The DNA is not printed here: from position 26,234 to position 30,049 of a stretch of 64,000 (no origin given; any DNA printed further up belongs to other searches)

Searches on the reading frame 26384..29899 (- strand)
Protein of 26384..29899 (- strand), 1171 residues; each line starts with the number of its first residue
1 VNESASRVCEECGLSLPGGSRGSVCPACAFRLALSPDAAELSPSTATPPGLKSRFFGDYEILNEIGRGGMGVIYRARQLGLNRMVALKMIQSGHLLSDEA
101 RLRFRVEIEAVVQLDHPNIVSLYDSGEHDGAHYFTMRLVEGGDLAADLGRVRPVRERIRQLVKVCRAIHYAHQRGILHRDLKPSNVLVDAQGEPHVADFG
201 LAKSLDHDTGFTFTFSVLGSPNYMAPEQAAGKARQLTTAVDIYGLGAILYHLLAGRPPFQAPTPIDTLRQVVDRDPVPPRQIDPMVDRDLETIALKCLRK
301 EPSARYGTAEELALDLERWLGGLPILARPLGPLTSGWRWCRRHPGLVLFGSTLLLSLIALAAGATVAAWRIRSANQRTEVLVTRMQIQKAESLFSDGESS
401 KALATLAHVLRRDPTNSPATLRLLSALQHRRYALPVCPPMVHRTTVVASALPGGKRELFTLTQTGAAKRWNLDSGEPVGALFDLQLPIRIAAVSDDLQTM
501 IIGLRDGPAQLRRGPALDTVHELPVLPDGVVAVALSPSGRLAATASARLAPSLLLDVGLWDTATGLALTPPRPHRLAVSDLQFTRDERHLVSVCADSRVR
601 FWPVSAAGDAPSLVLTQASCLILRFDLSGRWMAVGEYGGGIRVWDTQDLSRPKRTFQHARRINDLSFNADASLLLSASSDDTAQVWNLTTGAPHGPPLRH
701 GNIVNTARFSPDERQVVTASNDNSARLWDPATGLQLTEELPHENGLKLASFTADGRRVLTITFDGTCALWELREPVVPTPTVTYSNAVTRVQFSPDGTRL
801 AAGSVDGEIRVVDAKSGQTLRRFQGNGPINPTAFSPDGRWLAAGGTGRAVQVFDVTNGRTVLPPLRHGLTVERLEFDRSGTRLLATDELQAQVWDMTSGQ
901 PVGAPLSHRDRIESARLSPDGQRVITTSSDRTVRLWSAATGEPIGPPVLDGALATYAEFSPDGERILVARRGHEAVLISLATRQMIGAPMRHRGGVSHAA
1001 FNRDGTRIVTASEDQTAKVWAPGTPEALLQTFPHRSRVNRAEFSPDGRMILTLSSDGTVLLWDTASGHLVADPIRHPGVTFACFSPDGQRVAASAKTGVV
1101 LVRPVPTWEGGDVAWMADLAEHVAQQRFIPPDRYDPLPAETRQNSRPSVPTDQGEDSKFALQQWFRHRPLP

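Call 37: search_protein_families(library=ncbifam, proteins=[window:26384-29899:-], max_evalue=0.01)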
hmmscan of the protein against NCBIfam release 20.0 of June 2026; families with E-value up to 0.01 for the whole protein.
window:26384-29899:- (1171 aa): 21 families
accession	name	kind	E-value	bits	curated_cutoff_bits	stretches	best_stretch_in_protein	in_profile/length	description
NF033483.0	PknB_PASTA_kin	equivalog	4.3e-79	267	450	1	57-322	7-271/563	Stk1 family PASTA domain-containing Ser/Thr kinase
NF052427.1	StpK7MSMEG_1200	equivalog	4.3e-49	167.5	900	1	53-380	3-327/601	serine/threonine protein kinase StpK7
NF009651.0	PRK13184.1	equivalog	6.6e-41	140.2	839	1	58-324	3-295/932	serine/threonine-protein kinase PknD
NF047741.1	antiphage_MADS6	equivalog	1.8e-37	129.1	460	2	155-320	299-461/612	methylation-associated defense system protein kinase MAD6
TIGR03903.1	TOMM_kin_cyc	equivalog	8.6e-31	106.7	705.75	1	83-313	4-241/1267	TOMM system kinase/cyclase fusion protein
NF053615.1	SerThrKinAfsKStmc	equivalog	4e-29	101.9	1300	1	54-276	10-230/809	protein serine/threonine kinase AfsK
NF038150.1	lanthi_synth_IV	equivalog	1.9e-24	86.1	650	1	55-310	187-447/851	class IV lanthionine synthetase LanL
NF033442.0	BREX_PglW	equivalog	1.9e-19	69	990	2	156-317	313-484/1391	BREX system serine/threonine kinase PglW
NF038151.1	lanthi_synth_III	equivalog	4.7e-12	45.1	575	1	59-258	222-428/833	class III lanthionine synthetase LanKC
TIGR03866.1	PQQ_ABC_repeats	subfamily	8e-10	38.3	287.3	1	806-986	20-202/310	PQQ-dependent catabolism-associated beta-propeller protein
NF043056.1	T4SS_LegK1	equivalog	2.7e-08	32.8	550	1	172-252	206-283/516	Dot/Icm T4SS effector kinase LegK1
TIGR03724.2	arch_bud32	equivalog_domain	1e-05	25.1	125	1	133-208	69-137/193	KEOPS complex kinase/ATPase Bud32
NF040671.1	PLuB_AAA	exception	1.3e-05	22.8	999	1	100-254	48-198/1256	PLuB system helicase-like protein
TIGR02800.1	propeller_TolB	equivalog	5.3e-05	22.3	343.15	0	792-842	241-294/418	Tol-Pal system beta propeller repeat protein TolB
NF011464.0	PRK14879.1-7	equivalog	9.1e-05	22.3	246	1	134-203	83-150/221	Kae1-associated kinase Bud32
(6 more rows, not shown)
